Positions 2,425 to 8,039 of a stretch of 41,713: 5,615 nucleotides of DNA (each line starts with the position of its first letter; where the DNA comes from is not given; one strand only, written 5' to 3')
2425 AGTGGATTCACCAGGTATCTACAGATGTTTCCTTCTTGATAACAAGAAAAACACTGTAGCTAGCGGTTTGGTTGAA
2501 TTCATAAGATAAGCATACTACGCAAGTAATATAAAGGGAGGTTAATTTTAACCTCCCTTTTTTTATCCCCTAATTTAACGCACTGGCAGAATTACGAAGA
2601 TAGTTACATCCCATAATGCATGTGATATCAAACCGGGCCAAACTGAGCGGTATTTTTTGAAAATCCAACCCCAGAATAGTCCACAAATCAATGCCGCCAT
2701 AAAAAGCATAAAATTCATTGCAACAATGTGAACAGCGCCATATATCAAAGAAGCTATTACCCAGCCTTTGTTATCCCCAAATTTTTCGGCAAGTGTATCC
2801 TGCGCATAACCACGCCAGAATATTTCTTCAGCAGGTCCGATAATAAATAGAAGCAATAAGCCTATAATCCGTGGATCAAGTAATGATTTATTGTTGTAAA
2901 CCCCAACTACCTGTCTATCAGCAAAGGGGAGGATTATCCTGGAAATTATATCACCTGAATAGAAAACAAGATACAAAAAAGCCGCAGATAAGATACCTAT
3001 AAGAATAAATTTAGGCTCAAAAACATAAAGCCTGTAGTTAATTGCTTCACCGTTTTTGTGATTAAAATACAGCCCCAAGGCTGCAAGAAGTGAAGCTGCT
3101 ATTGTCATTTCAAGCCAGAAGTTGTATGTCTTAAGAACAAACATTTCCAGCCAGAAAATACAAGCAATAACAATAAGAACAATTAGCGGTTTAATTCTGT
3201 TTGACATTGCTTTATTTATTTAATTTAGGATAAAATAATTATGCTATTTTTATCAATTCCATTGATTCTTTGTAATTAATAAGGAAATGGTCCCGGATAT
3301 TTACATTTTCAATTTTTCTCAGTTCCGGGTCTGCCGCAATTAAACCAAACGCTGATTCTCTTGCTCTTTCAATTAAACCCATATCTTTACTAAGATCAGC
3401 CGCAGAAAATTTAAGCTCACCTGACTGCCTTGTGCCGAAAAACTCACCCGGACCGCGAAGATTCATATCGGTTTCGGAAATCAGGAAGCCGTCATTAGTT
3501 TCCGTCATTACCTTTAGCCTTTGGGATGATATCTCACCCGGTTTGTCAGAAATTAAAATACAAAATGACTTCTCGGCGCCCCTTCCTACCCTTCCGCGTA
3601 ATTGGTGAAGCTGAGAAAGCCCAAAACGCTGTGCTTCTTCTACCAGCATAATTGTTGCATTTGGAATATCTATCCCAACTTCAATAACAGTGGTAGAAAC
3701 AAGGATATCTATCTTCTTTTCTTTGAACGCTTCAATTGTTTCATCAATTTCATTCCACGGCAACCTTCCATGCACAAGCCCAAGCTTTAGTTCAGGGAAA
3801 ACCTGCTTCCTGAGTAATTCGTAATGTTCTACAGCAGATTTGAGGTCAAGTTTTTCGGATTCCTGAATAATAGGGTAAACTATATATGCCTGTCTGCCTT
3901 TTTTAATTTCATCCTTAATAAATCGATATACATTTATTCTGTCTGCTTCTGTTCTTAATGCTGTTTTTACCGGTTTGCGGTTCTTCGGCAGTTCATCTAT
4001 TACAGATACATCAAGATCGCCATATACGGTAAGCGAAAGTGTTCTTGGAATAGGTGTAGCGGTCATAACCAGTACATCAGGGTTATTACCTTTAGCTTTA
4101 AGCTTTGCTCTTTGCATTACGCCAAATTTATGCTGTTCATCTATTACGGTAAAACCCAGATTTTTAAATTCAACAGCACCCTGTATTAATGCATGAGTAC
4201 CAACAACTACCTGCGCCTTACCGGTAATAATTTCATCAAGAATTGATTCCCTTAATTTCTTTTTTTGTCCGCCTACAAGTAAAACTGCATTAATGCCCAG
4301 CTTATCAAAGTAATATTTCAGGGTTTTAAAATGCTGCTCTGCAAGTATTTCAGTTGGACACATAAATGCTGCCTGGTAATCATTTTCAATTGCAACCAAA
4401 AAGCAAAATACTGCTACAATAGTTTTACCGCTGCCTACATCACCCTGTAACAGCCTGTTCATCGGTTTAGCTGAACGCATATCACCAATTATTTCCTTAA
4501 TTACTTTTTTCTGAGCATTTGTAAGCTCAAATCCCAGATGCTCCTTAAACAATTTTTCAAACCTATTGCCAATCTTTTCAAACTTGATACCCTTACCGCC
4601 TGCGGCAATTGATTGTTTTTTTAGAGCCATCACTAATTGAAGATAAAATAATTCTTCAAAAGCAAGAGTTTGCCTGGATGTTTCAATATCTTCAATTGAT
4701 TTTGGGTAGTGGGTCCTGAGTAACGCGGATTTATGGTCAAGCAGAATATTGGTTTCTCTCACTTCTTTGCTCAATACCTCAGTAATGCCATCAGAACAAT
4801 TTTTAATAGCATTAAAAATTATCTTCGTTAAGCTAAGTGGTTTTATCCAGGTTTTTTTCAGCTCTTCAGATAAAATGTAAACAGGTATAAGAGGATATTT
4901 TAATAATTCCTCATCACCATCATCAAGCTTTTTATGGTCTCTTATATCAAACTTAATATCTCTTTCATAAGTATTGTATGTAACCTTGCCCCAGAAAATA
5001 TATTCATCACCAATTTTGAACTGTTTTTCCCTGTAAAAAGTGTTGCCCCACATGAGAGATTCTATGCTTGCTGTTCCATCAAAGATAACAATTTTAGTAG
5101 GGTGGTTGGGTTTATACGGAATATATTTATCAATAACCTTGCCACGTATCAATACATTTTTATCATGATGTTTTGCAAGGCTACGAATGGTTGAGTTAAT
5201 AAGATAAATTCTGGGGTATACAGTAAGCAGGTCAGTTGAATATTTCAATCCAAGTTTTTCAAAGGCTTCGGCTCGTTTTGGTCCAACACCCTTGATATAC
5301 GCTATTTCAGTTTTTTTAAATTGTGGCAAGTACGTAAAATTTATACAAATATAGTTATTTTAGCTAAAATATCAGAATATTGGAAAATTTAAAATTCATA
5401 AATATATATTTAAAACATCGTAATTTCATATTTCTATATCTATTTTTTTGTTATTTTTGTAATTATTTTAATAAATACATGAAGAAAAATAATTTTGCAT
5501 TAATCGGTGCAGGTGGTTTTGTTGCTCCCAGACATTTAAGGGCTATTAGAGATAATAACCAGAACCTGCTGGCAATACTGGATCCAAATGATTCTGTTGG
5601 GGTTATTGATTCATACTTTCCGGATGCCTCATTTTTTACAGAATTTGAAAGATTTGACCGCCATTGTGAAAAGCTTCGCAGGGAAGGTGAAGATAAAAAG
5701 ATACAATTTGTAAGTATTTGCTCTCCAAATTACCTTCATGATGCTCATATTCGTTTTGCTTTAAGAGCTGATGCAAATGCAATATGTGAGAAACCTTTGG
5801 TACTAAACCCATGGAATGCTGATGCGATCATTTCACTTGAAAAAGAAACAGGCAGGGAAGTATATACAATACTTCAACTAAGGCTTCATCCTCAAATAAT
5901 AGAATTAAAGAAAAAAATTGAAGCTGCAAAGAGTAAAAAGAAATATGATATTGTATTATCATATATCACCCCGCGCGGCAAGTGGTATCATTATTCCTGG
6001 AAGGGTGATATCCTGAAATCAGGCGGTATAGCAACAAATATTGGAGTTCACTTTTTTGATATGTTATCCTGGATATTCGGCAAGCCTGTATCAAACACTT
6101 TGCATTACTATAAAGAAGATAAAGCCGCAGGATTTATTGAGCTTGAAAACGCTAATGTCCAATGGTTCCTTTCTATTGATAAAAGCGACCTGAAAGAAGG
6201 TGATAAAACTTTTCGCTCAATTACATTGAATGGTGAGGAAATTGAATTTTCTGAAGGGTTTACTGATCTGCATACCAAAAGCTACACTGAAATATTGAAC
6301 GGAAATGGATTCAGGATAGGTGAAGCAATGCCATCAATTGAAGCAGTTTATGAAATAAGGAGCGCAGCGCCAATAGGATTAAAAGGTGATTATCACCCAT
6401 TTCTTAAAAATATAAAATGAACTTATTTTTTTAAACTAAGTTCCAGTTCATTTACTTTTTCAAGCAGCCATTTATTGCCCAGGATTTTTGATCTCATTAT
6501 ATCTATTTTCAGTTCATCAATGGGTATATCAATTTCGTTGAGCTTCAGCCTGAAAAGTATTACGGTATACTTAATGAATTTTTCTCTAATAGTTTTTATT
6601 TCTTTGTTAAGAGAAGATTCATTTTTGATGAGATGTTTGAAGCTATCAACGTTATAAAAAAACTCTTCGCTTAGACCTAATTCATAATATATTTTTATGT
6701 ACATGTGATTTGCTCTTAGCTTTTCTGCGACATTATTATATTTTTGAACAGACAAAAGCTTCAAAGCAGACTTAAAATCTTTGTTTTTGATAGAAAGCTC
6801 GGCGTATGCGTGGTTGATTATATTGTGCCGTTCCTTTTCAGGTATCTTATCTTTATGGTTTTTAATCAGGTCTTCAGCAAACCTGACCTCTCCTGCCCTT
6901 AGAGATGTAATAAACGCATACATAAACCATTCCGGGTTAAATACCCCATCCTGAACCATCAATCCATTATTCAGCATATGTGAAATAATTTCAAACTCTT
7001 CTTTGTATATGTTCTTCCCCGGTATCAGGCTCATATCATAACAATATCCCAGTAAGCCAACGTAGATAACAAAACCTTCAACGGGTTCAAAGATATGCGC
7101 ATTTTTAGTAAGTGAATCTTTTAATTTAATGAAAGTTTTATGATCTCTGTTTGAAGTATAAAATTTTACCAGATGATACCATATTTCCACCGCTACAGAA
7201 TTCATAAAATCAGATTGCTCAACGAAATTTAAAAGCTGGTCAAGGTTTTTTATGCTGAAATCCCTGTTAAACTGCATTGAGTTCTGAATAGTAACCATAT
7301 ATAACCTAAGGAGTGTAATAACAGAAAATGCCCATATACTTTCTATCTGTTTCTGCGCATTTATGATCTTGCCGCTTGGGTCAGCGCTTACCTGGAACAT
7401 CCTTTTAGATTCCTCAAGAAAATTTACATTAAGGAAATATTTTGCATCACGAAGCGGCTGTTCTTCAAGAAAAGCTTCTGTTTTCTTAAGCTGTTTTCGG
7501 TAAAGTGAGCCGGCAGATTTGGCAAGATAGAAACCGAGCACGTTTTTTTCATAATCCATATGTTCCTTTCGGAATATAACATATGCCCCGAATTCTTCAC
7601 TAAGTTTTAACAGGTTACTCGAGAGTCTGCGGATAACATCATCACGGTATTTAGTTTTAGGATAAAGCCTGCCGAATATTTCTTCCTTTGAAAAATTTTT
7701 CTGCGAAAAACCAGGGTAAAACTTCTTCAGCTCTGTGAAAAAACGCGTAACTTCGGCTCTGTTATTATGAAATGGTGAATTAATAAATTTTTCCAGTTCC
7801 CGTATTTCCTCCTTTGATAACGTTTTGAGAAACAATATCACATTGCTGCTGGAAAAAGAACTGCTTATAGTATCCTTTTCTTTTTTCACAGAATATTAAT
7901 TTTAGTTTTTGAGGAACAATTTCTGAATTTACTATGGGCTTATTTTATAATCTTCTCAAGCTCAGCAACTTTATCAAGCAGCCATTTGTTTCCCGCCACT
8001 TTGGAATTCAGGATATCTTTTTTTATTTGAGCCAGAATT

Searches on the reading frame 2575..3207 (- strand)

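Call 8: search_protein_families(library=pfam, proteins=[window:2575-3207:-], max_evalue=0.001)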
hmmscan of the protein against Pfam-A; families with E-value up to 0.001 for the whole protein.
window:2575-3207:- (210 aa): 1 family
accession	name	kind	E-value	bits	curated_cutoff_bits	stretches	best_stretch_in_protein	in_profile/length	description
PF02517.21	Rce1-like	-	1.3e-20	73.9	22.4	1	114-201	6-92/93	Type II CAAX prenyl endopeptidase Rce1-like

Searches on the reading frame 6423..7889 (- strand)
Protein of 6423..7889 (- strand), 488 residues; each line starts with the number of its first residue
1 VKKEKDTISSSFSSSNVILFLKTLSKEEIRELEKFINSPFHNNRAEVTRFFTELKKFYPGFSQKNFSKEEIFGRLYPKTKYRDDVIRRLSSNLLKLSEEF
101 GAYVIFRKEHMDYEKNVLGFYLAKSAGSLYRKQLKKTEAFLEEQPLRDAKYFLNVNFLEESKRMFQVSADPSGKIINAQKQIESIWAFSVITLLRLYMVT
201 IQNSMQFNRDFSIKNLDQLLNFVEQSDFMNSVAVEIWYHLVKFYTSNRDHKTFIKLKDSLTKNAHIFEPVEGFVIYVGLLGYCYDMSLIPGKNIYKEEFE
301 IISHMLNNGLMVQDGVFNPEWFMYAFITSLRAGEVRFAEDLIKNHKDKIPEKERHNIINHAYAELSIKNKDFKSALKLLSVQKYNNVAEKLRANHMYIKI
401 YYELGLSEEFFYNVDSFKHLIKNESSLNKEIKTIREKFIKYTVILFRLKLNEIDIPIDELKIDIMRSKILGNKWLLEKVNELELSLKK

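Call 5: search_protein_families(library=pfam, proteins=[window:6423-7889:-], max_evalue=1)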
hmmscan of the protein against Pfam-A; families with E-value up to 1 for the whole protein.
window:6423-7889:- (488 aa): 0 families

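Call 6: search_protein_families(library=ncbifam, proteins=[window:6423-7889:-], max_evalue=1)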
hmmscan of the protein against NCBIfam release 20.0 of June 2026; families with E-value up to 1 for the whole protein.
window:6423-7889:- (488 aa): 0 families

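Call 10: find_homologous_proteins(query=A1, max_evalue=0.001)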
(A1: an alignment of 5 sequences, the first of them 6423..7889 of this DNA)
Query A1 (5 sequences) (488 aa, profile of the alignment): 72 proteins with E <= 0.001 among 8000 candidates.
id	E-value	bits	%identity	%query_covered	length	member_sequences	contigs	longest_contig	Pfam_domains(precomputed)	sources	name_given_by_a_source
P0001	1.1e-197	676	100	100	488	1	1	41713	-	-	-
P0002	6.0e-197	674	43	100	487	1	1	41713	-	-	-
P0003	4.6e-185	634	23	96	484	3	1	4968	-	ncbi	-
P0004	1.9e-170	586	43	100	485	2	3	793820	-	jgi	jgi:hypothetical protein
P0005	5.1e-163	562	43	97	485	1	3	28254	-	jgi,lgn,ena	-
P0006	7.0e-160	551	41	99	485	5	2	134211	-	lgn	-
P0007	3.5e-158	546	42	100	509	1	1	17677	-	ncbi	-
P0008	1.5e-155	537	43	97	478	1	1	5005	-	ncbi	-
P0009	8.8e-154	531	43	97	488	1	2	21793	-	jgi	jgi:hypothetical protein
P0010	2.2e-151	523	42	100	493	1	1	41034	-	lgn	-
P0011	3.2e-149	516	59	97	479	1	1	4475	-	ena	-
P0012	8.6e-149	515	41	99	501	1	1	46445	-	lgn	-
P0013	9.4e-149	515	58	96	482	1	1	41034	-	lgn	-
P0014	5.7e-148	512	49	99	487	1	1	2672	-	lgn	-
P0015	5.7e-146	505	40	99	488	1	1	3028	-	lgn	-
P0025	1.3e-133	465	53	97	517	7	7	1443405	-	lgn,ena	-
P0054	5.3e-78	281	24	96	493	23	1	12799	PF05891.19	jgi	-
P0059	1.5e-71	260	24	96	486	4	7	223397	-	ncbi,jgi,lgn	-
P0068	9.2e-62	228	24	96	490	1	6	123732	-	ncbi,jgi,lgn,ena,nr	ncbi:MAG: hypothetical protein IAE90_05085 [Ignavibacteria bacterium]|nr:hypothetical protein [Ignav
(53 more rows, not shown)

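Call 15: find_encoding_contigs(protein=P0004, flank=10000, max_places=3)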
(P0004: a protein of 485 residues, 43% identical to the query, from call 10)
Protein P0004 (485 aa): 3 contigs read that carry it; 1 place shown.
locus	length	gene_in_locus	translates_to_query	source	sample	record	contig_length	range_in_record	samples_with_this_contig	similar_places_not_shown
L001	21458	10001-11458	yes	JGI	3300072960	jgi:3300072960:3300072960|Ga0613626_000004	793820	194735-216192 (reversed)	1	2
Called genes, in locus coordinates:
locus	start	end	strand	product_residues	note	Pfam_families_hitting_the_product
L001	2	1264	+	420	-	-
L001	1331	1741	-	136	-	PF16231:DUF4890 (weak)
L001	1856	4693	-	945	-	PF12705:PDDEXK_1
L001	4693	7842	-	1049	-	PF00580:UvrD-helicase, PF13245:AAA_19 (weak), PF13361:UvrD_C (weak), PF13538:UvrD_C_2 (faint), PF13361:UvrD_C (weak)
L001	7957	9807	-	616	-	PF26549:Tricorn_N (weak), PF05448:AXE1 (weak), PF01738:DLH, PF02129:Peptidase_S15, PF12146:Hydrolase_4 (faint), PF20434:BD-FAE, PF00326:Peptidase_S9, PF12697:Abhydrolase_6 (weak), +1 more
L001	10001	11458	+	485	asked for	-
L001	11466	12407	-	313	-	PF01408:GFO_IDH_MocA, PF02894:GFO_IDH_MocA_C, PF22725:GFO_IDH_MocA_C3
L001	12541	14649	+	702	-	PF17191:RecG_wedge, PF01336:tRNA_anti-codon (weak), PF00270:DEAD, PF04851:ResIII, PF00271:Helicase_C, PF19833:RecG_dom3_C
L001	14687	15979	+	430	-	PF14870:PSII_BNR (weak), PF18962:Por_Secre_tail (weak)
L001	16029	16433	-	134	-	-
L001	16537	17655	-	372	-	PF13477:Glyco_trans_4_2, PF13439:Glyco_transf_4, PF13579:Glyco_trans_4_4 (weak), PF00534:Glycos_transf_1, PF13692:Glyco_trans_1_4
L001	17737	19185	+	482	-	PF13727:CoA_binding_3, PF02397:Bac_transf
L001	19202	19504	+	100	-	-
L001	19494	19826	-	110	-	-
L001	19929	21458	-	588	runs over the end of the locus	-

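Call 16: find_encoding_contigs(protein=P0025, flank=10000, max_places=3)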
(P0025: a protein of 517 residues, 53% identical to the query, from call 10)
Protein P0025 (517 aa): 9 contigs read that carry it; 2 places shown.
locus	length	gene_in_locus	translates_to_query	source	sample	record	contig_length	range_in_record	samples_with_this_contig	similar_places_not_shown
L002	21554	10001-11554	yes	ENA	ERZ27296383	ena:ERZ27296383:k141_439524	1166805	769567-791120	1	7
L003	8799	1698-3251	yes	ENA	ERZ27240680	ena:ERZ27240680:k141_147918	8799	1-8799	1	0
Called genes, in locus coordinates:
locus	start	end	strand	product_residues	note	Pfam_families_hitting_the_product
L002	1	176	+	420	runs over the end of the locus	-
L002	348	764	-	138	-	PF16231:DUF4890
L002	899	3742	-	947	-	PF12705:PDDEXK_1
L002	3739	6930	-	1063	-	PF00580:UvrD-helicase, PF13245:AAA_19 (weak), PF13361:UvrD_C, PF13538:UvrD_C_2 (faint), PF12705:PDDEXK_1 (weak)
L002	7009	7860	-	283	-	-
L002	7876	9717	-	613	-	PF26549:Tricorn_N, PF01738:DLH, PF02129:Peptidase_S15, PF20434:BD-FAE, PF12697:Abhydrolase_6 (weak), PF00326:Peptidase_S9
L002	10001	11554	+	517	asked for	-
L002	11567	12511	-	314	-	PF01408:GFO_IDH_MocA, PF02894:GFO_IDH_MocA_C, PF22725:GFO_IDH_MocA_C3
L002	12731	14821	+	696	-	PF17191:RecG_wedge, PF00270:DEAD, PF04851:ResIII, PF00271:Helicase_C, PF19833:RecG_dom3_C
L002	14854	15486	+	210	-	PF02517:Rce1-like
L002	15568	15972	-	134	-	-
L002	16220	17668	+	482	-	PF13727:CoA_binding_3, PF02397:Bac_transf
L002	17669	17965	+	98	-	-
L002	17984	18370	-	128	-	-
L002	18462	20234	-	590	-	-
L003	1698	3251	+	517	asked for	-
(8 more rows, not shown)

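Call 18: find_encoding_contigs(protein=P0059, flank=10000, max_places=3)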
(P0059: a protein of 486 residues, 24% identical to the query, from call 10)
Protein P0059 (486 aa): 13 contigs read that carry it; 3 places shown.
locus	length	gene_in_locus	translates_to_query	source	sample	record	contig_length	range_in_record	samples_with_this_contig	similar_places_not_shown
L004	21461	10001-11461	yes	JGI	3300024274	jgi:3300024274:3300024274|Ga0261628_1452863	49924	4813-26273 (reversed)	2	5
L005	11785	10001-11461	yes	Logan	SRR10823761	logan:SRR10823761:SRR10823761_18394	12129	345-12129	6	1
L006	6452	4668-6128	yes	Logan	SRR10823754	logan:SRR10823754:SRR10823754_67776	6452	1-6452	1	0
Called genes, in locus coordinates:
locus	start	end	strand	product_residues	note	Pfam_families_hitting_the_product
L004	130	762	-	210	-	PF01863:YgjP-like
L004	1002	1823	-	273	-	PF07719:TPR_2 (faint), PF13181:TPR_8 (faint)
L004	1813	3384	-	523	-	-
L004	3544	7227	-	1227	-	PF08471:Ribonuc_red_2_N, PF02867:Ribonuc_red_lgC, PF12637:TSCPD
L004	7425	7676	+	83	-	-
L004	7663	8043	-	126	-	-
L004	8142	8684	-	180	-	-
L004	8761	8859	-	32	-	-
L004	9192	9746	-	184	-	PF07883:Cupin_2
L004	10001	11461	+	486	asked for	-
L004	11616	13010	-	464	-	PF14870:PSII_BNR (faint), PF18962:Por_Secre_tail (weak)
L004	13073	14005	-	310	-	-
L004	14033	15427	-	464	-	PF14870:PSII_BNR (faint), PF18962:Por_Secre_tail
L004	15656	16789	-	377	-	PF04055:Radical_SAM, PF12544:LAM_C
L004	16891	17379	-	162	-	PF00583:Acetyltransf_1, PF13508:Acetyltransf_7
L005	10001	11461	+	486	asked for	-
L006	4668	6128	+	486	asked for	-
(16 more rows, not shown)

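Call 19: find_encoding_contigs(protein=P0068, flank=10000, max_places=3)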
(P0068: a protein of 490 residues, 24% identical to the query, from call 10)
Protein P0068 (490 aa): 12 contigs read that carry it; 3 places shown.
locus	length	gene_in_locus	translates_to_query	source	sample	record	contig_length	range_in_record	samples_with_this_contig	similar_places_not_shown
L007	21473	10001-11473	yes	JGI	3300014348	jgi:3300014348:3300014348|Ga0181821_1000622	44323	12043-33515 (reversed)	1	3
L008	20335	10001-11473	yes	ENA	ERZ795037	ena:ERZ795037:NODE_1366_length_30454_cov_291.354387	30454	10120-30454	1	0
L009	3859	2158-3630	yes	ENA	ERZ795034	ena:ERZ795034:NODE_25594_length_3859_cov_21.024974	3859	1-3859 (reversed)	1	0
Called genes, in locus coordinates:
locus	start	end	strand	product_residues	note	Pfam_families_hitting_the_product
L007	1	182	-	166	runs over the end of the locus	PF08282:Hydrolase_3 (weak)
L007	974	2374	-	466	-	PF14870:PSII_BNR (faint), PF02012:BNR (faint), PF13088:BNR_2, PF18962:Por_Secre_tail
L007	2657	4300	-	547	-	PF01421:Reprolysin, PF13583:Reprolysin_4, PF13688:Reprolysin_5, PF13574:Reprolysin_2, PF13582:Reprolysin_3, PF18962:Por_Secre_tail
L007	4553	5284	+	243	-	PF13489:Methyltransf_23, PF08241:Methyltransf_11, PF13649:Methyltransf_25 (weak), PF13847:Methyltransf_31 (weak)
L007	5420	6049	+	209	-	-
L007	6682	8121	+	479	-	-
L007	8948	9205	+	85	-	-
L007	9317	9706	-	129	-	-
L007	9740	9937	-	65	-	-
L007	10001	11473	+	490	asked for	-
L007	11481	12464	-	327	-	PF12146:Hydrolase_4, PF00561:Abhydrolase_1, PF12697:Abhydrolase_6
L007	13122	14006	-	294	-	-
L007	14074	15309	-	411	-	PF13884:Peptidase_S74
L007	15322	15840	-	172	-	PF18962:Por_Secre_tail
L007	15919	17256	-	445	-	PF13884:Peptidase_S74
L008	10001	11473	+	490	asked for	-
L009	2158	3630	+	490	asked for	-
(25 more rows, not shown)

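Call 33: find_related_loci(query=A4, collection=genome_contigs, flank=10000)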
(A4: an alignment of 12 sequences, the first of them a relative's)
Query A4 (488 aa) in genome_contigs; peptide patterns used: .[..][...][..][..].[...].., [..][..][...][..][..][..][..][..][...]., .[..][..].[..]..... (x = any residue, [..] = any of these).
250 stretches matched a pattern; 11 encode a relative of the query (tblastn E <= 1e-3); 11 distinct loci.
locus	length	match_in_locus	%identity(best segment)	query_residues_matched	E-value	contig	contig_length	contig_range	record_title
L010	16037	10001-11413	53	11-482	5e-171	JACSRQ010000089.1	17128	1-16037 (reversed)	MAG: Ignavibacteria bacterium isolate BA6 contig-70_3971, whole genome shotgun sequence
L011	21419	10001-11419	46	11-483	4e-141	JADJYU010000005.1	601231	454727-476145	MAG: Ignavibacteria bacterium isolate Lyne_18-Q3-R50-59_BATAC.576 tig00004525-10-6008910, whole genome shotgun sequence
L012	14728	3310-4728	46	11-483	5e-139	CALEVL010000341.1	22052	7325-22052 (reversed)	MAG TPA_asm: uncultured Ignavibacteria bacterium isolate SRR5576004_bin.128_CONCOCT_v1.1_MAG genome assembly, contig: ER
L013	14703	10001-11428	45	10-485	1e-134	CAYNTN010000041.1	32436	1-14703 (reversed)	MAG TPA_asm: uncultured Ignavibacteriaceae bacterium isolate SRP173033_co3_149 genome assembly, contig: NODE_1455_length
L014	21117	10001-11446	42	1-482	4e-122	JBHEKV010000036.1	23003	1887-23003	MAG: Ignavibacteria bacterium isolate bin.560 k141_1391874, whole genome shotgun sequence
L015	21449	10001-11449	42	1-483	3e-122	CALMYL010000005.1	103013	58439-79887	MAG TPA_asm: uncultured Ignavibacteria bacterium isolate SRR2107182_bin.96_CONCOCT_v1.1_MAG genome assembly, contig: ERZ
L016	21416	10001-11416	44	11-483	1e-130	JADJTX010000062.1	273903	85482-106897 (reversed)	MAG: Ignavibacteria bacterium isolate Hirt_18-Q3-R61-65_BATAC.172 tig01348279-10-2740140, whole genome shotgun sequence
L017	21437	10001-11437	29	18-483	6e-40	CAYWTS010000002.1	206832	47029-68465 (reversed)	MAG TPA_asm: uncultured Ignavibacteriales bacterium isolate binchicken_co107_109 genome assembly, contig: NODE_100_lengt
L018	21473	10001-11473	27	2-483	1e-32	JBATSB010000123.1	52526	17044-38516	MAG: Ignavibacteria bacterium isolate MFD10470_ilm_asm_bin1 k127_14850, whole genome shotgun sequence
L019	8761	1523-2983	27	11-483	5e-30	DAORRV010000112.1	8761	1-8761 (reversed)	MAG TPA_asm: Ignavibacteria bacterium isolate AMR_MDS_5334 NODE_4640_length_8761_cov_7.442683, whole genome shotgun sequ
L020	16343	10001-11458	24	14-482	3e-31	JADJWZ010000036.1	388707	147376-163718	MAG: Ignavibacteria bacterium isolate Kalu_18-Q3-R12-55_BATAC.336 tig00101070-10-3884560, whole genome shotgun sequence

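Call 46: search_protein_families(library=pfam, proteins=[P0054], max_evalue=0.01)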
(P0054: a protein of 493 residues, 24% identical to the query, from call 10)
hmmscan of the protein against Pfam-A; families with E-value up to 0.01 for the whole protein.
P0054 (493 aa): 2 families
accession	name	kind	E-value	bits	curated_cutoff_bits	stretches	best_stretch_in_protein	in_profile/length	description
PF05891.18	Methyltransf_PK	-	2.2e-05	24.6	27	0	121-235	73-186/218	AdoMet dependent proline di-methyltransferase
PF12895.13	ANAPC3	-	8.5e-05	23.2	27.2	1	342-418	8-79/82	Anaphase-promoting complex, cyclosome, subunit 3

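Call 86: search_protein_families(library=padloc, proteins=[window:6423-7889:-], max_evalue=0.1)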
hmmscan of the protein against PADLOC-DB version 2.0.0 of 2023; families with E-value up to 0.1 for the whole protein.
window:6423-7889:- (488 aa): 0 families

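Call 87: search_protein_families(library=phrogs, proteins=[window:6423-7889:-], max_evalue=0.1)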
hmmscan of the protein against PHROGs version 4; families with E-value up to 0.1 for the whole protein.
window:6423-7889:- (488 aa): 0 families
